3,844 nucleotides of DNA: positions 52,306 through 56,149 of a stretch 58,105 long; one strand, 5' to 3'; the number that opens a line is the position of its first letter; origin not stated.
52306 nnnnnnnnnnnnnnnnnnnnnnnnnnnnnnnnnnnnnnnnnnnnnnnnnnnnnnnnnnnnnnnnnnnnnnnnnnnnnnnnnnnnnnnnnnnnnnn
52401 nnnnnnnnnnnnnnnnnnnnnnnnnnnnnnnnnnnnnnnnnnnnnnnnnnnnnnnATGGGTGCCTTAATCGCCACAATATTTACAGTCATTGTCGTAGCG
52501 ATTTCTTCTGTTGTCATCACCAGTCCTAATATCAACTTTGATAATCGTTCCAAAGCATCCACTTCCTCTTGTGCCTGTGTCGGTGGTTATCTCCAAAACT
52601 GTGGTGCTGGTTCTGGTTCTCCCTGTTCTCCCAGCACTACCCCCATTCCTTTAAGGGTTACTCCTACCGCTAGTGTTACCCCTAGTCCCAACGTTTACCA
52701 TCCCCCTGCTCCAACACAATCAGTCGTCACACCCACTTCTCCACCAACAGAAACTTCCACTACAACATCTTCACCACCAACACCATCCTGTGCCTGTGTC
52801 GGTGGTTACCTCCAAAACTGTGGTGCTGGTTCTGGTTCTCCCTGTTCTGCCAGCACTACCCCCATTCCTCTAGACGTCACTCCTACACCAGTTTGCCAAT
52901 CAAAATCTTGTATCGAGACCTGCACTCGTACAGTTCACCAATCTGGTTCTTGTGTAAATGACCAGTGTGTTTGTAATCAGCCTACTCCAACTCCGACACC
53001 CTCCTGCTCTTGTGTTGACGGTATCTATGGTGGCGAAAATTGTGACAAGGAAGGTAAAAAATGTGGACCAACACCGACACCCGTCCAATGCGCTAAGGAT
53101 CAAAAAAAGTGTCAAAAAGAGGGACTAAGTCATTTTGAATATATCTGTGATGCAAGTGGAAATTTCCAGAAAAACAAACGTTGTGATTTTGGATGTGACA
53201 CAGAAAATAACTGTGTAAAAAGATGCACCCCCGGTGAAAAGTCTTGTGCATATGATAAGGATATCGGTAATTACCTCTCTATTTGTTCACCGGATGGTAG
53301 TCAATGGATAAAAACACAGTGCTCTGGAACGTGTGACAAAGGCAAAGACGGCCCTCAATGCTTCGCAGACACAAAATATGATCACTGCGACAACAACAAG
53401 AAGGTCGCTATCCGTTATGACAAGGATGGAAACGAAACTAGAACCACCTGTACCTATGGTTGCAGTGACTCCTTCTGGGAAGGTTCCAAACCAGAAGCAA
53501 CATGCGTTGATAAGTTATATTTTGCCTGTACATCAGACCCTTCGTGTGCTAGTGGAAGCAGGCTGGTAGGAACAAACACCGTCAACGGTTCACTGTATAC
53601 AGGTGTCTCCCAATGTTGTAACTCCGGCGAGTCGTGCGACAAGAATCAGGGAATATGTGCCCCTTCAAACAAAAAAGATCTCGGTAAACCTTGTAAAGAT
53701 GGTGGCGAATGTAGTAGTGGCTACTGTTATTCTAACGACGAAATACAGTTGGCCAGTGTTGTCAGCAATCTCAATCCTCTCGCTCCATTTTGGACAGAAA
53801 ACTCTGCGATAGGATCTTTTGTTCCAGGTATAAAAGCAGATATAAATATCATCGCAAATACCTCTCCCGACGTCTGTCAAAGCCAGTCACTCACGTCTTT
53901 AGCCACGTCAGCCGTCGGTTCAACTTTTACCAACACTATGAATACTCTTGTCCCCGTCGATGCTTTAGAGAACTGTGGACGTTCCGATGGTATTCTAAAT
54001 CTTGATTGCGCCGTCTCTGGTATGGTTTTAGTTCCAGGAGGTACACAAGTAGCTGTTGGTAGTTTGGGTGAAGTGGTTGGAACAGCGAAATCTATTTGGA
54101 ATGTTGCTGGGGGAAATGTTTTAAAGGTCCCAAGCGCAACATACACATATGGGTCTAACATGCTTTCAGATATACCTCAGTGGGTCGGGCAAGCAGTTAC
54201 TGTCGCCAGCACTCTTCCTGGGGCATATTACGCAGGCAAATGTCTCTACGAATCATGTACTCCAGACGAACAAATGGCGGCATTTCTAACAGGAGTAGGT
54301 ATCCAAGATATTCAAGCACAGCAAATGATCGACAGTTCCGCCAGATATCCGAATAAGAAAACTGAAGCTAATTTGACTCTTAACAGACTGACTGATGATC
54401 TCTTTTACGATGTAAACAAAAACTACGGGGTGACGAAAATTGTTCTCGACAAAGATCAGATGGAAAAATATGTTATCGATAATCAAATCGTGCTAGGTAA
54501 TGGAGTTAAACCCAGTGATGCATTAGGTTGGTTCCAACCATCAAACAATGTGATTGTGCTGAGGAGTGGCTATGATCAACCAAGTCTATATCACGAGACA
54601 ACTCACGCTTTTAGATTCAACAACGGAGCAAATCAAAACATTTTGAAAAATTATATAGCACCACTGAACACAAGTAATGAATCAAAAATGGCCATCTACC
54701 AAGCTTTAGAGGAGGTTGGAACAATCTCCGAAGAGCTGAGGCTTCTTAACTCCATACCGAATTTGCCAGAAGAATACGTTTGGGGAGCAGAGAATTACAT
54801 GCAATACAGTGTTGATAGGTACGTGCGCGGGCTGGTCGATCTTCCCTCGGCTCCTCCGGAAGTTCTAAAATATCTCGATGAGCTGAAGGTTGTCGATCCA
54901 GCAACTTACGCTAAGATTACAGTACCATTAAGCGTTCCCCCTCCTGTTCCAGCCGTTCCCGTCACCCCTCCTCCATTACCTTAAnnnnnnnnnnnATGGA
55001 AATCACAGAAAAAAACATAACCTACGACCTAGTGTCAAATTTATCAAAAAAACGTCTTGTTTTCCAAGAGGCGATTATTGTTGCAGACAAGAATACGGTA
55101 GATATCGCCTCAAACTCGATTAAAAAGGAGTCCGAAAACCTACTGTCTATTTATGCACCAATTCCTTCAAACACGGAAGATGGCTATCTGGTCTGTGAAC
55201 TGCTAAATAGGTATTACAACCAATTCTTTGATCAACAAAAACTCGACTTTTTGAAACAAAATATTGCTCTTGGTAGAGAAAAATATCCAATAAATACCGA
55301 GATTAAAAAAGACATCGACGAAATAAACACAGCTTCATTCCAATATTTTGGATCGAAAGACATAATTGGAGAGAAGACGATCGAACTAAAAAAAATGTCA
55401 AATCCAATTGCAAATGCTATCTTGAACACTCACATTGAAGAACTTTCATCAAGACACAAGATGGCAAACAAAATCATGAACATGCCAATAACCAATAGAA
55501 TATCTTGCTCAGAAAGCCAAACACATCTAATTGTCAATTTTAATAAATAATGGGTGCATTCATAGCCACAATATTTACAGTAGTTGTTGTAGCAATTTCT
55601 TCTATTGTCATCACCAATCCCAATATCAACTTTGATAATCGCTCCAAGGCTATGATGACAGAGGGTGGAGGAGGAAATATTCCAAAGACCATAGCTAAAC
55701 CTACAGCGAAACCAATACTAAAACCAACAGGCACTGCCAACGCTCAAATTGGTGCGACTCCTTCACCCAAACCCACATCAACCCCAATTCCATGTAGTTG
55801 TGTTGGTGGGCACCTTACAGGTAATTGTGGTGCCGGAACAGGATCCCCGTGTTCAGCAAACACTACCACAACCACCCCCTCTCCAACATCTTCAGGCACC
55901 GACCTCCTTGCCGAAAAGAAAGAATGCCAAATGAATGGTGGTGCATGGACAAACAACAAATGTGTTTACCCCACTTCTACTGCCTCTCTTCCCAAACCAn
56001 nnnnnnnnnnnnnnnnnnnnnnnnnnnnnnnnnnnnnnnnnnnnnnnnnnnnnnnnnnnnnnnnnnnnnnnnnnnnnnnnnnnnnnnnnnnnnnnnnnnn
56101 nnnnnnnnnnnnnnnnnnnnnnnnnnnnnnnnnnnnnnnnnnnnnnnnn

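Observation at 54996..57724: ADP-ribosyltransferase-like tip with a translationally coupled soluble partner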

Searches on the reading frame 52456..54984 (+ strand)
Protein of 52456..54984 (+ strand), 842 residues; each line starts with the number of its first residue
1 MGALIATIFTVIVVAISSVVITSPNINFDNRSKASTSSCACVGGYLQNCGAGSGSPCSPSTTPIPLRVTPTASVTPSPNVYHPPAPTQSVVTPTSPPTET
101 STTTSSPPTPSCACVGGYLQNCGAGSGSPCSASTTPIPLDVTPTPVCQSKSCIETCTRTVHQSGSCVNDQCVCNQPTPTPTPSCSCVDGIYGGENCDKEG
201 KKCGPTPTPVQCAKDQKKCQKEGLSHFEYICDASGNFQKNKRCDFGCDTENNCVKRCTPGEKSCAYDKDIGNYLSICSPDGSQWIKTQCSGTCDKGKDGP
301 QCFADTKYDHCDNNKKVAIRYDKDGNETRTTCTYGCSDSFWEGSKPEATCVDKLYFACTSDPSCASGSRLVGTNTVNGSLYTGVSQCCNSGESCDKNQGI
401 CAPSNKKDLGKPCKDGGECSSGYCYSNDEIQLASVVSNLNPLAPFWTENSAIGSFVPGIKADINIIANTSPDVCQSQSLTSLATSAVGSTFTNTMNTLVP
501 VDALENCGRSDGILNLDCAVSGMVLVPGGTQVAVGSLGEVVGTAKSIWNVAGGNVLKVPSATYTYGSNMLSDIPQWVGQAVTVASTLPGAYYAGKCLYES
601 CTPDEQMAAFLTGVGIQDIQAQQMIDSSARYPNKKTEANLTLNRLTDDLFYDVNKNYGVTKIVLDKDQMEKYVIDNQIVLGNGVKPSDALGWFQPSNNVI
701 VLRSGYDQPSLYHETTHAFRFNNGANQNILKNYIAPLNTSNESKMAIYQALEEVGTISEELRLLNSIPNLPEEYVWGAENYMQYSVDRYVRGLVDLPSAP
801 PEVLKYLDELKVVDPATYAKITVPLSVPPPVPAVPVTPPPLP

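Call 3: search_protein_families(library=pfam, proteins=[window:52456-54984:+], max_evalue=1)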
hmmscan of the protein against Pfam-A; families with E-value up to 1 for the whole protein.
window:52456-54984:+ (842 aa): 2 families
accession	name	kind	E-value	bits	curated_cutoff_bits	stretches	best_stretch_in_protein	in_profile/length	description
PF15640.11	Tox-MPTase4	-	0.015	15.7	25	1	669-731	31-93/132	Metallopeptidase toxin 4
PF21668.3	RPOC_hybrid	-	0.27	11.5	27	1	519-560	39-79/102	DNA-directed RNA polymerase subunit beta', hybrid domain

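Call 4: search_protein_families(library=ncbifam, proteins=[window:52456-54984:+], max_evalue=1)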
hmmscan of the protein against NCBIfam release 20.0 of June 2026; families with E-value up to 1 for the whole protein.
window:52456-54984:+ (842 aa): 0 families

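Call 17: search_protein_families(library=padloc, proteins=[window:52456-54984:+], max_evalue=1)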
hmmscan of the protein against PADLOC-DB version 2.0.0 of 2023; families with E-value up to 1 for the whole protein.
window:52456-54984:+ (842 aa): 0 families

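Call 60: find_encoding_contigs(protein=window:52456-54984:+, flank=10000, max_places=5)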
Protein window:52456-54984:+ (842 aa): no gene with exactly this product is on record in the collection.

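Call 97: search_protein_families(library=pfam, proteins=[L014:11883-14327:+, L016:8383-9933:+, L016:7872-8384:-], max_evalue=0.1)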
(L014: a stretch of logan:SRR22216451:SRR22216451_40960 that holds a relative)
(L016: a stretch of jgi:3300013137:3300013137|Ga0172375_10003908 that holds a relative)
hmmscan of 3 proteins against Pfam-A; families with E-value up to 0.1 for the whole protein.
L014:11883-14327:+ (815 aa): 0 families

L016:8383-9933:+ (516 aa): 1 family
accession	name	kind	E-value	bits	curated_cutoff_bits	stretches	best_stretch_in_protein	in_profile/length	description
PF05257.22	CHAP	-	1.9e-08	35.1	26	1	387-479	6-81/81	CHAP domain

L016:7872-8384:- (170 aa): 0 families

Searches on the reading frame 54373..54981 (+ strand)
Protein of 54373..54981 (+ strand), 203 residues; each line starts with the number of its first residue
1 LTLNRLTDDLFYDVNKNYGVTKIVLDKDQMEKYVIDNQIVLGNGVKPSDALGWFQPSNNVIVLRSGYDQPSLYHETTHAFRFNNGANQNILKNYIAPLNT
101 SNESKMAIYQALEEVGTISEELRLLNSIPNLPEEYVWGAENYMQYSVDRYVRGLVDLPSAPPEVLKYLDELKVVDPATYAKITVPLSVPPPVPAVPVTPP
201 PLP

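Call 16: search_protein_families(library=pfam, proteins=[window:54400-54981:+], max_evalue=10)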
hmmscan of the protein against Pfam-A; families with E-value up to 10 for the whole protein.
window:54400-54981:+ (194 aa): 3 families
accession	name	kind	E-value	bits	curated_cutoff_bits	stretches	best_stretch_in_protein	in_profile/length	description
PF15640.11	Tox-MPTase4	-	0.001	19.4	25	1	20-83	30-93/132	Metallopeptidase toxin 4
PF20573.4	DUF6782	-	0.14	11.8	27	1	36-83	65-114/241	Putative metallopeptidase family (DUF6782)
PF24895.1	SIDD_N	-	0.3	11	27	1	121-147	137-163/180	Nonribosomal peptide synthetase sidD N-terminal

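Call 70: search_solved_structures(query=window:54373-54981:+, max_evalue=10, show_alignments=2)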
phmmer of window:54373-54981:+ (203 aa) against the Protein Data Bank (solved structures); distinct sequences matched with E-value up to 10: 0.

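Call 71: search_protein_families(library=phrogs, proteins=[window:54373-54981:+], max_evalue=1)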
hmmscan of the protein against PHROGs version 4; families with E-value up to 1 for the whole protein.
window:54373-54981:+ (203 aa): 1 family
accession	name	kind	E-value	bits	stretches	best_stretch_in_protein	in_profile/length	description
phrog_10879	-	unknown function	0.24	12.4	1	9-36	29-56/70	-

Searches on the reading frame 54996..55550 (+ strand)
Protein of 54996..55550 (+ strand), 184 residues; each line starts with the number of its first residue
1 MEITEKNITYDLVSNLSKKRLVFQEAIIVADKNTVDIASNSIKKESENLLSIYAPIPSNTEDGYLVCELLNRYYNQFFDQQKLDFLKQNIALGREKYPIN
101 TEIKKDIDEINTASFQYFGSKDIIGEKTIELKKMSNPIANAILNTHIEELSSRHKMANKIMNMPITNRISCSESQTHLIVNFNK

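Call 3: search_protein_families(library=pfam, proteins=[window:54996-55550:+], max_evalue=1)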
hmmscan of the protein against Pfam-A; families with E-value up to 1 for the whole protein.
window:54996-55550:+ (184 aa): 2 families
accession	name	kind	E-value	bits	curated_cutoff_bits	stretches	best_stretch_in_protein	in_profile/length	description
PF09651.16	Cas_APE2256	-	0.0093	16.3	24.8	1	52-143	24-96/136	CRISPR-associated protein (Cas_APE2256)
PF24978.1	Death_Lrrd1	-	0.03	15.1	27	1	131-169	1-39/89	Lrrd1 death domain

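Call 4: search_protein_families(library=ncbifam, proteins=[window:54996-55550:+], max_evalue=1)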
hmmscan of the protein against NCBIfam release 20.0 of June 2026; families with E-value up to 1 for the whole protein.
window:54996-55550:+ (184 aa): 0 families

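Call 13: find_homologous_proteins(query=window:54996-55547:+, max_evalue=0.01)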
Query window:54996-55547:+ (184 aa): 1 proteins with E <= 0.01 among 69 candidates.
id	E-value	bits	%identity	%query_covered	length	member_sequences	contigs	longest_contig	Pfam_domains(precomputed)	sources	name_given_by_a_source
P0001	2.4e-112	391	100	100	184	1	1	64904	-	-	-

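Call 17: search_protein_families(library=padloc, proteins=[window:54996-55550:+], max_evalue=1)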
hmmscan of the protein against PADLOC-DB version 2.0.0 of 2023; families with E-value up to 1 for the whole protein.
window:54996-55550:+ (184 aa): 1 family
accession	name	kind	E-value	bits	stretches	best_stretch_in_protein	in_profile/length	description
PDLC01634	Csm6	-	0.029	12.6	1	56-80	26-50/130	CAS-III; associated_signaling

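Call 30: find_encoding_contigs(protein=P0001, flank=10000, max_places=4)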
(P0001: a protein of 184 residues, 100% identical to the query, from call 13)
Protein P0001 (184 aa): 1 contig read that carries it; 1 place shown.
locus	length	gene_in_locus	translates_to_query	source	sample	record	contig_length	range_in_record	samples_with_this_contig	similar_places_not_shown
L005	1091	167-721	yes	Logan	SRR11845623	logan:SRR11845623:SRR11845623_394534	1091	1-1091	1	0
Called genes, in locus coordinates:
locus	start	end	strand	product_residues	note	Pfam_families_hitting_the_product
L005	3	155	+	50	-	?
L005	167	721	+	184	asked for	-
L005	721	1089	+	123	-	?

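Call 54: search_solved_structures(query=window:54996-55547:+, max_evalue=10)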
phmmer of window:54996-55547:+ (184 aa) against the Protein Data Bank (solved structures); distinct sequences matched with E-value up to 10: 17.
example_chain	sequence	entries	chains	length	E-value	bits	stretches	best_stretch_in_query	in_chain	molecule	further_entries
4r9n_A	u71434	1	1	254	0.078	16.4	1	34-153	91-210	Lmo0547 protein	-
5fci_C0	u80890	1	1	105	0.1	16.1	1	20-98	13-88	40S ribosomal protein S10-A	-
6woo_KK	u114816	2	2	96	0.22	15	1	20-95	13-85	eS10 | Small ribosomal subunit protein eS10A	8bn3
4uer_7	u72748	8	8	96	0.25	14.8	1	20-94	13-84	ES10 | 40S ribosomal protein S10-A | Small ribosomal subunit protein eS10A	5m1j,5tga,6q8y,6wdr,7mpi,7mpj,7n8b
4u3n_c0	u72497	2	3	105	0.26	14.8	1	20-97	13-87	40S ribosomal protein S10-A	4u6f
6i7o_C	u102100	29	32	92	0.26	14.7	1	20-93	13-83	40S ribosomal protein S10-A | Small ribosomal subunit protein eS10A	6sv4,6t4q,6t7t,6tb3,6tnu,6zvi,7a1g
5i4l_C0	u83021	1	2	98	0.26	14.7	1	20-94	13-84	40S ribosomal protein S10-A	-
4u3m_C0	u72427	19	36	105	0.26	14.7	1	20-96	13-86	40S ribosomal protein S10-B | 40S ribosomal protein S10-A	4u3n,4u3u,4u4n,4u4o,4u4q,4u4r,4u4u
3j6x_10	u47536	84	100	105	0.31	14.5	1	20-94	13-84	40S ribosomal protein S10 | 40S ribosomal protein S10-A | eS10 (yeast S10)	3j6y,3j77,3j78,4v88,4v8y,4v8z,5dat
5fci_c0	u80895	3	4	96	0.41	14.1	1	20-92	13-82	40S ribosomal protein S10-A | 40S ribosomal protein S10-A,40S ribosomal protein S10-A,40S ribosomal protein S10-A,40S ri | Small ribosomal subunit protein eS10A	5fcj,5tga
5dgf_C0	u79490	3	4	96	0.46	14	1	20-92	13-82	40S ribosomal protein S10-A | 40S ribosomal protein S10-A,40S ribosomal protein S10-A,40S Ribosomal Protein S10-A | 40S ribosomal protein S10-A,40S Ribosomal Pr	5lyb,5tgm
4v92_BK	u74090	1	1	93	0.53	13.8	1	20-93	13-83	ES10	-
7pzy_L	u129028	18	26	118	0.81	13.1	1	20-96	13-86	Ribosomal 40S subunit protein S10A | 40S ribosomal protein S10-A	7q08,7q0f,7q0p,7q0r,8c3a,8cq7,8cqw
7suk_SL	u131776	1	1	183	0.97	12.9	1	114-177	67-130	rRNA-processing protein FCF1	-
7d4i_5K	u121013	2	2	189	0.99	12.9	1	116-177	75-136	rRNA-processing protein FCF1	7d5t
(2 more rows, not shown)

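Call 71: search_protein_families(library=phrogs, proteins=[window:54996-55547:+], max_evalue=1)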
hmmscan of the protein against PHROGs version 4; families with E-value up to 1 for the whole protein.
window:54996-55547:+ (184 aa): 2 families
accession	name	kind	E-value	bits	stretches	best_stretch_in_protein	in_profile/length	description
phrog_18343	-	unknown function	0.0012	20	1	90-157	19-81/138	-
phrog_27772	-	unknown function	0.016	16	1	94-155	74-135/238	-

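Call 96: find_related_loci(query=window:54996-55547:+, collection=viral_contigs, flank=5000)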
Query window:54996-55547:+ (184 aa) in viral_contigs; peptide patterns used: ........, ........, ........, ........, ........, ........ (x = any residue, [..] = any of these).
39 stretches matched a pattern, but none encodes a relative of the query by tblastn (E <= 1e-3).

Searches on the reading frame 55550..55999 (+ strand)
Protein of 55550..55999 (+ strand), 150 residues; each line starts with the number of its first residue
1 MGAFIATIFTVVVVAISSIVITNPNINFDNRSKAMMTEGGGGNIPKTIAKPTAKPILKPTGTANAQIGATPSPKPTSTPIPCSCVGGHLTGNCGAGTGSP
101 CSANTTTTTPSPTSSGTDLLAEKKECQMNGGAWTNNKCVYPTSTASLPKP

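Call 57: find_related_loci(query=A4, collection=genome_contigs, flank=6000)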
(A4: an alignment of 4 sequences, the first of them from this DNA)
Query A4 (150 aa) in genome_contigs; peptide patterns used: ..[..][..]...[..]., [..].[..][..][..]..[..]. (x = any residue, [..] = any of these).
30 stretches matched a pattern, but none encodes a relative of the query by tblastn (E <= 1e-3).
